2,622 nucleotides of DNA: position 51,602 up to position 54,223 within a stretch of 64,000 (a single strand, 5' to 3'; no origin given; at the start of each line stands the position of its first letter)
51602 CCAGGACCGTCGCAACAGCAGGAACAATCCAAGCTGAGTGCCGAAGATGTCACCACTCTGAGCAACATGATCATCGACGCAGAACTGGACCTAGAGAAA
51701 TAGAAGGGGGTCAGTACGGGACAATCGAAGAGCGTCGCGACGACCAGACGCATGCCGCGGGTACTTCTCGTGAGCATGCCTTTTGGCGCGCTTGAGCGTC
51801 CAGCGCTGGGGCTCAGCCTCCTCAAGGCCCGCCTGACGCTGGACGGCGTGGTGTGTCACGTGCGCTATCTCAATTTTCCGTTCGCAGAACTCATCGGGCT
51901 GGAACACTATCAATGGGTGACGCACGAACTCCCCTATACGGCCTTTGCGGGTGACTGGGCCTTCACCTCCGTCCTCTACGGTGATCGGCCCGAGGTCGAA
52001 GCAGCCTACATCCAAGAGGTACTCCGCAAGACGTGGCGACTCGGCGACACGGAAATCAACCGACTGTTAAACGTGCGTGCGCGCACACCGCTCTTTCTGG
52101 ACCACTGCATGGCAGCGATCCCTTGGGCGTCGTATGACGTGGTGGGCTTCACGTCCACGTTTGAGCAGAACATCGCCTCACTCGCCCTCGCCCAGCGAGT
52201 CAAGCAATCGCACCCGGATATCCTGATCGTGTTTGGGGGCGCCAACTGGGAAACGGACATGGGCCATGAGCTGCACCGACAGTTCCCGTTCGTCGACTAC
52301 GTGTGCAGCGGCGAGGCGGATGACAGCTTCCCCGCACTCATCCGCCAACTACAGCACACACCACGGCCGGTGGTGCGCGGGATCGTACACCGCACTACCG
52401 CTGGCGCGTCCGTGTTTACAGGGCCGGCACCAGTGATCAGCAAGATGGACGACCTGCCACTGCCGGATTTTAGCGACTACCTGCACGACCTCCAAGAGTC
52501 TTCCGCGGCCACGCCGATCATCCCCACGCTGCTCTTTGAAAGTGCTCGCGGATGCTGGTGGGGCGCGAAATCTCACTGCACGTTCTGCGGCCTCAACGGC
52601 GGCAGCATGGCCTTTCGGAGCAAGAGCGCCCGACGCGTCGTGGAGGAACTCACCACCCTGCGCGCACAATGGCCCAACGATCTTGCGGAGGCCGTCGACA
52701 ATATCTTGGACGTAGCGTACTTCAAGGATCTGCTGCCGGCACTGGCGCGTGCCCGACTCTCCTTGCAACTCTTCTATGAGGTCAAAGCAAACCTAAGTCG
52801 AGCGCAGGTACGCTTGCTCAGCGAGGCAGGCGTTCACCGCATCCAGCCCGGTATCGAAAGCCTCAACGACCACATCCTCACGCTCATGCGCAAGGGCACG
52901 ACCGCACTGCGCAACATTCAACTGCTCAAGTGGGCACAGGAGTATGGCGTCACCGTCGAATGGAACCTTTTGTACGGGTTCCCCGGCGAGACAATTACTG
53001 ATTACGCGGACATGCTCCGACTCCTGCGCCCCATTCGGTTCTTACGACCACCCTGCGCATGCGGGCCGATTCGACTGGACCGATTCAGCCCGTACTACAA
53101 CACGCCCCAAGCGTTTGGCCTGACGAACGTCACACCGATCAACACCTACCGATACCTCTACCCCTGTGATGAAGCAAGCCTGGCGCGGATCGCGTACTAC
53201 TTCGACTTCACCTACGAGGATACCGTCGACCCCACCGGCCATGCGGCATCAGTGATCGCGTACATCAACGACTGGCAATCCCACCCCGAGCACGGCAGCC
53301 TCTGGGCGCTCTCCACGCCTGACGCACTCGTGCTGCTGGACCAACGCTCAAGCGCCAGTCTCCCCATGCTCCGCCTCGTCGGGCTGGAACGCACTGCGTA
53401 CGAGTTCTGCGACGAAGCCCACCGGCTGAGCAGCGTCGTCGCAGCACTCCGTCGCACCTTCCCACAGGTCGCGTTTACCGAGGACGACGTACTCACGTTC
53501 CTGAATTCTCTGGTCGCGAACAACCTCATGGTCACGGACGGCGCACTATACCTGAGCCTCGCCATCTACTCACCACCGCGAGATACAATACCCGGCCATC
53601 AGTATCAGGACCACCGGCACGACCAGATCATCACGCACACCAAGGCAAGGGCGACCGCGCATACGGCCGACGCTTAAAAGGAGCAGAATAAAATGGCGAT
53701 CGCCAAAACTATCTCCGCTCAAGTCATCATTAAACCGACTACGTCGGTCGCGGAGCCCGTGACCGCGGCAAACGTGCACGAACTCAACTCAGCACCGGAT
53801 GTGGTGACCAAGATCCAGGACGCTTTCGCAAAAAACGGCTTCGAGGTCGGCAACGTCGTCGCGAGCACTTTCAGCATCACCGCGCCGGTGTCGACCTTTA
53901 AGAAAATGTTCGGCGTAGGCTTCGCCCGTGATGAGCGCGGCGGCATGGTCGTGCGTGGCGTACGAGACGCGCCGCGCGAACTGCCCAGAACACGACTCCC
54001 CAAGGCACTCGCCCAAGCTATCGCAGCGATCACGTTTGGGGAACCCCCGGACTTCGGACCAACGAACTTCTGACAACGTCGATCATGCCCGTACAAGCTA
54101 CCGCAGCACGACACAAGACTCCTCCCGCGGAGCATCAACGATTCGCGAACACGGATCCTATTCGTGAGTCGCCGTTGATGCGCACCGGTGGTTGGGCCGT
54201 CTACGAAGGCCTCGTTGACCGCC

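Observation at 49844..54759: Candidate RiPP-like cluster: S8 subtilase with PIxP tail, B12-binding radical SAM enzyme, 126-aa small protein, 2OG-Fe oxygenase-like protein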

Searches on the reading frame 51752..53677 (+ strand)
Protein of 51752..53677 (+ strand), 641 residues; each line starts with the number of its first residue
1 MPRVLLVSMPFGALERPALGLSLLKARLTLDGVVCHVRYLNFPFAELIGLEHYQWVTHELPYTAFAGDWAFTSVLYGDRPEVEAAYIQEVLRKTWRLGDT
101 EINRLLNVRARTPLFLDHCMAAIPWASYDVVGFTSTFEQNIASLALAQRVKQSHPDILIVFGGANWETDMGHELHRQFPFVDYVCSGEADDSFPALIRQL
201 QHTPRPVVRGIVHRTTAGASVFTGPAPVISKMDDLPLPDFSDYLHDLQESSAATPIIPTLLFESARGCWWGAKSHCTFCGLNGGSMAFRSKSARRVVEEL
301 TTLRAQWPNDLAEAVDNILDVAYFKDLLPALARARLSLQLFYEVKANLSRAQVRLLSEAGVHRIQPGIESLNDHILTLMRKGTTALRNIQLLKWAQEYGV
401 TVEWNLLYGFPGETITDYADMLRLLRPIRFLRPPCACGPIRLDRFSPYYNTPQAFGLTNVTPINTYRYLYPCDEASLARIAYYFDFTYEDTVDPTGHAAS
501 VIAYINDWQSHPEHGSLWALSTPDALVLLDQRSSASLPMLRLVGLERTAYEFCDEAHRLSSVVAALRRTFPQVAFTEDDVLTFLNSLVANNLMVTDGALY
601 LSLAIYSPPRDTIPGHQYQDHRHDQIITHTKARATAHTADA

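Call 7: search_protein_families(library=ncbifam, proteins=[window:51752-53677:+], max_evalue=0.01)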
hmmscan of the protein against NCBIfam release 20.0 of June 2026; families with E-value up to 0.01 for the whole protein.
window:51752-53677:+ (641 aa): 23 families
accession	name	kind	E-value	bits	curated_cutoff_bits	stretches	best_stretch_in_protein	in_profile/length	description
TIGR03975.1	rSAM_ocin_1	subfamily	2.2e-197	657.3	281.85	1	4-605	1-606/606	RiPP maturation radical SAM C-methyltransferase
TIGR03471.1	HpnJ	equivalog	5e-23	81.7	577.6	1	128-415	69-352/472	hopanoid biosynthesis associated radical SAM protein HpnJ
NF050148.1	rSAM_ApyD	equivalog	8.7e-23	80.6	750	1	118-426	65-364/645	RiPP biosynthesis radical SAM protein ApyD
NF033712.0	B12_rSAM_KedN5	subfamily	2.6e-16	59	700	1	126-418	61-360/624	KedN5 family methylcobalamin-dependent radical SAM C-methyltransferase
TIGR02026.1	BchE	equivalog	1.4e-15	57.1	481.35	1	145-424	81-361/497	magnesium-protoporphyrin IX monomethyl ester anaerobic oxidative cyclase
TIGR04479.1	bcpD_PhpK_rSAM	subfamily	5e-14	51.6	600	1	126-426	109-407/504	PhpK family radical SAM P-methyltransferase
TIGR04385.1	B12_rSAM_cofa1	equivalog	7.8e-14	51.7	450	1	149-417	92-353/438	B12 lower ligand biosynthesis radical SAM protein BzaD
TIGR04367.1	HpnR_B12_rSAM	equivalog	1.3e-13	50.4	650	1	128-407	61-332/490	hopanoid C-3 methylase HpnR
TIGR04014.1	B12_SAM_MJ_0865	equivalog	1.8e-11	43.5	360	1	366-425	274-333/434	methyl-coenzyme M reductase glutamine C-methyltransferase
NF038361.1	rSAM_Sden_1168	equivalog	4e-11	42.2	575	1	121-424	134-447/560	Sden_1168 family B12-binding radical SAM P-methyltransferase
TIGR04072.2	rSAM_ladder_B12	equivalog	3.8e-09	35.7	360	1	156-417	98-338/443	lipid biosynthesis B12-binding/radical SAM protein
NF040546.1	rSAM_CUAEP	equivalog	4.9e-08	32.1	500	1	353-426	266-339/468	CUAEP/CCAEP-tail radical SAM (seleno)protein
TIGR04295.1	B12_rSAM_oligo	hypoth_equivalog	5.2e-08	32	400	1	181-378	124-311/422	TIGR04295 family B12-binding domain-containing radical SAM protein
TIGR04013.1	B12_SAM_MJ_1487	hypoth_equivalog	1.2e-07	31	251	1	146-428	59-333/382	TIGR04013 family B12-binding domain/radical SAM domain-containing protein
NF010916.0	PRK14336.1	equivalog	1.5e-07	30.6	606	1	360-430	233-305/418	tRNA (N6-isopentenyl adenosine(37)-C2)-methylthiotransferase MiaB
TIGR03859.1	PQQ_PqqD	equivalog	0.00036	20.4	46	1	550-593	37-80/81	pyrroloquinoline quinone biosynthesis peptide chaperone PqqD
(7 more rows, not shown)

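Call 8: search_protein_families(library=pfam, proteins=[window:51752-53677:+], max_evalue=0.01)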
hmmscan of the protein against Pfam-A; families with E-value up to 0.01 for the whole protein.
window:51752-53677:+ (641 aa): 2 families
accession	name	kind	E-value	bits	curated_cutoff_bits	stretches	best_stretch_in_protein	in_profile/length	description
PF04055.27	Radical_SAM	-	8e-15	55.8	29.5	1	265-425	4-166/166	Radical SAM superfamily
PF02310.24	B12-binding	-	2.6e-09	37.4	32.1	1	73-196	6-120/121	B12 binding domain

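Call 12: find_encoding_contigs(protein=window:51752-53677:+, flank=10000, max_places=6)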
Protein window:51752-53677:+ (641 aa): no gene with exactly this product is on record in the collection.

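Call 13: find_related_loci(query=window:51752-53674:+, collection=genome_contigs, flank=8000)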
Query window:51752-53674:+ (641 aa) in genome_contigs; peptide patterns used: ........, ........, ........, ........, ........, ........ (x = any residue, [..] = any of these).
178 stretches matched a pattern; 159 encode a relative of the query (tblastn E <= 1e-3); the best 80 are kept; 80 distinct loci.
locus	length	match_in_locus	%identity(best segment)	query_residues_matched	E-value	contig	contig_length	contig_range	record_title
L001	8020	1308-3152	64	1-609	0e+0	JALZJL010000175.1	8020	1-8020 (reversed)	MAG: Acidobacteriota bacterium isolate MOJ bin39 SC8837-39_k127_2561373, whole genome shotgun sequence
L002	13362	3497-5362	63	1-608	0e+0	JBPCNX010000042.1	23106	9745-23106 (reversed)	MAG: Pyrinomonadaceae bacterium isolate TH_ant_mag_141 S1Ck127_5490722_flag_0_multi_21.9909_len_23106, whole genome shot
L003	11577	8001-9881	63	1-628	0e+0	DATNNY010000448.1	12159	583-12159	MAG TPA_asm: Pyrinomonadaceae bacterium isolate SMAG_U11517 k141_645711, whole genome shotgun sequence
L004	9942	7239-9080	63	1-608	0e+0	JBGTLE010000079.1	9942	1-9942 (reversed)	MAG: Pyrinomonadaceae bacterium isolate JTS-RE33 k141_1601848, whole genome shotgun sequence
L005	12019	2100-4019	61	1-640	0e+0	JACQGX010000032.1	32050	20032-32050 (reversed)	MAG: Chloroflexi bacterium isolate NC_groundwater_1084_Ag_S2p5_67_496 S_2p5_S6_coassembly_k141_371838, whole genome shot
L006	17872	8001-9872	62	1-611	0e+0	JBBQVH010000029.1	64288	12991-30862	MAG: Blastocatellia bacterium isolate Co_metawrap_1988 Cmw_1988_k141_26005455_length_64288_cov_10.9994, whole genome sho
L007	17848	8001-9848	60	1-612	0e+0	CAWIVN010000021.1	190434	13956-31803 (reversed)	MAG: uncultured Chloroflexia bacterium isolate MFD02979.bin.1.149 genome assembly, contig: contig_55985, whole genome sh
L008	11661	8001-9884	59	3-609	0e+0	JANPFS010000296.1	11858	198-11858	MAG: Blastocatellia bacterium isolate VAR_78_concoct_101 VAR_78_k141_529518, whole genome shotgun sequence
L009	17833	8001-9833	60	4-609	0e+0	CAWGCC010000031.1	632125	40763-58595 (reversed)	MAG: uncultured beta proteobacterium isolate MFD06229.bin.3.483 genome assembly, contig: contig_3754, whole genome shotg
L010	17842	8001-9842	60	1-608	0e+0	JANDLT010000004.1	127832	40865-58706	MAG: Pyrinomonadaceae bacterium MAG19_C2-C3 MAG19_3, whole genome shotgun sequence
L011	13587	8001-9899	55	1-622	0e+0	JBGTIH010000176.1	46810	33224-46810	MAG: Pyrinomonadaceae bacterium isolate JTS-RE26 k141_3563161, whole genome shotgun sequence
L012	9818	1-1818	57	6-605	0e+0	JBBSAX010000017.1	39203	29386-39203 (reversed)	MAG: Pyrinomonadales bacterium isolate La6_metabat2.050 La6_metabat2.050_K_2073464_L_39203_cov_25.8792, whole genome sho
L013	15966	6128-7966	56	1-609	0e+0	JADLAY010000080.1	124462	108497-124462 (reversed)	MAG: Anaerolineae bacterium isolate SJ143 c_000001715206, whole genome shotgun sequence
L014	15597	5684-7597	56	4-639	0e+0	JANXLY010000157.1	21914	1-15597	MAG: Acidobacteria bacterium isolate 336R_concoct_351_sub 336R_k141_525063, whole genome shotgun sequence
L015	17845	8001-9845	56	1-609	0e+0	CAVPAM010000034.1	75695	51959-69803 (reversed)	MAG: uncultured Alphaproteobacteria bacterium isolate MFD09964.bin.1.191 genome assembly, contig: contig_63170, whole ge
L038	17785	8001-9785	46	3-605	1e-168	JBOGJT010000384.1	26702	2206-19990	MAG: Terriglobia bacterium isolate TC-S_metawrap_bin.63 k127_202803, whole genome shotgun sequence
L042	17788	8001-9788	46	1-605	9e-167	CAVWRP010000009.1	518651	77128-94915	MAG: Terriglobia bacterium isolate MFD04967.bin.1.62 genome assembly, contig: contig_21148, whole genome shotgun sequenc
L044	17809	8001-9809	45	3-614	9e-163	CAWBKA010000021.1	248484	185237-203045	MAG: uncultured Verrucomicrobiae bacterium isolate MFD05521.bin.2.45 genome assembly, contig: contig_159759, whole genom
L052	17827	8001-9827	43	1-623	2e-156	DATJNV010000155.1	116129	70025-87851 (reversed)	MAG TPA_asm: Acidobacteriaceae bacterium isolate SMAG_U14870 k141_3029428, whole genome shotgun sequence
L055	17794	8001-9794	43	1-605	3e-152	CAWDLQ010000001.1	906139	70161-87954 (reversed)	MAG: uncultured Acidobacteriaceae bacterium isolate MFD04463.bin.3.6 genome assembly, contig: contig_10383, whole genome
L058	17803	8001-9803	40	1-604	7e-152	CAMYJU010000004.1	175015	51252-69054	MAG: uncultured Gammaproteobacteria bacterium isolate ES_Gamma_036 genome assembly, contig: scaffold_31, whole genome sh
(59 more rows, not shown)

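Call 32: search_protein_families(library=ncbifam, proteins=[L042:7500-7961:+, L038:7399-7899:+, L052:7494-7934:+, L055:6433-7971:+, L044:7469-7978:+], max_evalue=0.01)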
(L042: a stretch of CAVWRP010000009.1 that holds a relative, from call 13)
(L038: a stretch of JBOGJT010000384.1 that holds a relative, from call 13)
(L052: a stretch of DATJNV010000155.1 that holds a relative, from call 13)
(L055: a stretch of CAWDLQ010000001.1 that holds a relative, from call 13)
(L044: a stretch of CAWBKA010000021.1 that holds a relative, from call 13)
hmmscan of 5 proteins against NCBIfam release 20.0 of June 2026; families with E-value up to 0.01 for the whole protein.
L042:7500-7961:+ (154 aa): 0 families

L038:7399-7899:+ (167 aa): 0 families

L052:7494-7934:+ (147 aa): 0 families

L055:6433-7971:+ (513 aa): 0 families

L044:7469-7978:+ (170 aa): 0 families

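Call 39: search_solved_structures(query=window:51752-53674:+, max_evalue=0.001)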
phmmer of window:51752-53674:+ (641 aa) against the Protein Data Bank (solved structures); distinct sequences matched with E-value up to 0.001: 0.

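Call 54: search_protein_families(library=padloc, proteins=[window:51752-53674:+], max_evalue=0.01)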
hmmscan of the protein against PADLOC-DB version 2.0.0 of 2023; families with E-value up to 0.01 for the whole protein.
window:51752-53674:+ (641 aa): 0 families

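Call 75: search_protein_families(library=pfam, proteins=[L042:10590-11432:+, L042:11665-12639:+, L042:12614-13516:+, L042:13510-14760:+, L042:6508-7434:-, L052:10574-11758:+, L052:12058-12600:+, L052:6745-7239:+, L055:6433-7971:+, L058:1724-3742:+], max_evalue=0.001)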
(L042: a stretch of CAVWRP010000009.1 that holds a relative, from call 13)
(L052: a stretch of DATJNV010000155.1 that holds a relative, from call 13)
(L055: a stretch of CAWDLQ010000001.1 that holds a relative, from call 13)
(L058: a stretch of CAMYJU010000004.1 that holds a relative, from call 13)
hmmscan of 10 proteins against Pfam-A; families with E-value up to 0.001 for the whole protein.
L042:10590-11432:+ (280 aa): 1 family
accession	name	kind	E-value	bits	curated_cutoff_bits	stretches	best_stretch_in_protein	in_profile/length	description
PF13565.12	HTH_32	-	0.00078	20.4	33.7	0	33-82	21-72/73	Homeodomain-like domain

L042:11665-12639:+ (324 aa): 1 family
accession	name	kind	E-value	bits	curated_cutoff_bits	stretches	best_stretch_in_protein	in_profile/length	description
PF10592.14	AIPR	-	5.1e-10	40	25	1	270-316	1-47/308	AIPR protein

L042:12614-13516:+ (300 aa): 1 family
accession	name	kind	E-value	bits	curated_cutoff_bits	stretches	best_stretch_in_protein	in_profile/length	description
PF10592.14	AIPR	-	1.8e-19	71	25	1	8-200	60-263/308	AIPR protein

L042:13510-14760:+ (416 aa): 0 families

L042:6508-7434:- (308 aa): 1 family
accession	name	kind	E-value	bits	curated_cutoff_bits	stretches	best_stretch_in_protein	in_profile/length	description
PF01261.30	AP_endonuc_2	-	3.8e-41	141.9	31.1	1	57-286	2-238/249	Xylose isomerase-like TIM barrel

L052:10574-11758:+ (394 aa): 1 family
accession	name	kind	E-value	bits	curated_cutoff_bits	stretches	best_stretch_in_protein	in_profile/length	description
PF10250.15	O-FucT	-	5.1e-05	23.5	31.5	1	186-320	162-324/326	GDP-fucose protein O-fucosyltransferase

L052:12058-12600:+ (180 aa): 3 families
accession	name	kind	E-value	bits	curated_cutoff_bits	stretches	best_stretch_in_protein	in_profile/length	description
PF05163.17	DinB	-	2e-12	47.8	23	1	16-157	8-150/165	DinB family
PF04978.18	MST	-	0.00031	21.6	27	0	29-76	15-61/149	Mycothiol-S-transferase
PF12867.12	DinB_2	-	0.00033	21.5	24.8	1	26-145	8-128/128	DinB superfamily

L052:6745-7239:+ (164 aa): 2 families
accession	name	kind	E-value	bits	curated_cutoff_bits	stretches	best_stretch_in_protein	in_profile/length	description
PF11695.14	DUF3291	-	1.4e-06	28.5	23.5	1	67-133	56-125/139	Domain of unknown function (DUF3291)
PF03992.22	ABM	-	0.00013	22.5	23.1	0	45-97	20-76/78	Antibiotic biosynthesis monooxygenase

L055:6433-7971:+ (513 aa): 0 families

L058:1724-3742:+ (673 aa): 1 family
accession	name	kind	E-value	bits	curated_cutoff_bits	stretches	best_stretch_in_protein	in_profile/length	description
PF00082.27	Peptidase_S8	-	9.4e-43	147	21.8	1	225-529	3-288/288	Subtilase family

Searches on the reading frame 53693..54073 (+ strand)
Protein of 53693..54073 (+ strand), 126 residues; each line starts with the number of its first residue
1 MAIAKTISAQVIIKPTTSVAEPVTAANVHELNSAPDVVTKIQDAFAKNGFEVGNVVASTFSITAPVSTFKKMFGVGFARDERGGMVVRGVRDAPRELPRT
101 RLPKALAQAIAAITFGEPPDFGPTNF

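Call 7: search_protein_families(library=ncbifam, proteins=[window:53693-54073:+], max_evalue=0.01)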
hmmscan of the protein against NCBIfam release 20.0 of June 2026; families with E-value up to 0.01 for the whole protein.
window:53693-54073:+ (126 aa): 0 families

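Call 8: search_protein_families(library=pfam, proteins=[window:53693-54073:+], max_evalue=0.01)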
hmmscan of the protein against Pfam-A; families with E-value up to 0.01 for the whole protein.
window:53693-54073:+ (126 aa): 1 family
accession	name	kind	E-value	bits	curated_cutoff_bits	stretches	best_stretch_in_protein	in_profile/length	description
PF09286.16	Pro-kuma_activ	-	0.0071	17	23.5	1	24-113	49-137/143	Pro-kumamolisin, activation domain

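Call 23: find_homologous_proteins(query=window:53693-54070:+)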
Query window:53693-54070:+ (126 aa): 3 proteins with E <= 0.001 among 10 candidates.
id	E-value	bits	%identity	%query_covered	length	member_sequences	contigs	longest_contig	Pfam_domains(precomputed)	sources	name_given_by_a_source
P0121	7.3e-74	263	100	100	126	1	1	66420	-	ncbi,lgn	-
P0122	1.6e-58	214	83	100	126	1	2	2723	-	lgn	-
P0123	1.5e-17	82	40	97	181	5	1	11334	-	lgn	-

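Call 24: find_encoding_contigs(protein=P0121, flank=3000, max_places=3)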
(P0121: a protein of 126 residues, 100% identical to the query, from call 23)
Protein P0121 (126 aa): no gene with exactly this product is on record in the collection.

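Call 45: search_protein_families(library=pfam, alignment_id=A2, max_evalue=0.1)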
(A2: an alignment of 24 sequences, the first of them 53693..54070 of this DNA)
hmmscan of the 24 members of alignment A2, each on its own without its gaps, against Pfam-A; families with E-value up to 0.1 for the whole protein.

A. member 1, window:53693-54070:+ (126 aa): 1 family
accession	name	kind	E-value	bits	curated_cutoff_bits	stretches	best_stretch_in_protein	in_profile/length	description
PF09286.16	Pro-kuma_activ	-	0.0071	17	23.5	1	24-113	49-137/143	Pro-kumamolisin, activation domain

B. families by the number of members that match (of 24 scanned): 9 families
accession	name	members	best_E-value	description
PF09286.16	Pro-kuma_activ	11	8.6e-06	Pro-kumamolisin, activation domain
PF08676.16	MutL_C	2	0.0051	MutL C terminal dimerisation domain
PF08305.17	NPCBM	1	0.0011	NPCBM/NEW2 domain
PF24088.1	DUF7373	1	0.017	Domain of unknown function (DUF7373) N-terminal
PF18215.6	Rtt106_N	1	0.029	Histone chaperone Rtt106 N-terminal domain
PF13399.11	LytR_C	1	0.03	LytR cell envelope-related transcriptional attenuator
PF20241.3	DUF6598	1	0.041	Domain of unknown function (DUF6598)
PF17843.6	MycE_N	1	0.077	MycE methyltransferase N-terminal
PF17897.7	VCPO_N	1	0.087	Vanadium chloroperoxidase N-terminal domain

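Call 54: search_protein_families(library=padloc, proteins=[window:53693-54070:+], max_evalue=0.01)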
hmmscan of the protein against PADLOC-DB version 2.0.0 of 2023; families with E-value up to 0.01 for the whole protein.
window:53693-54070:+ (126 aa): 0 families
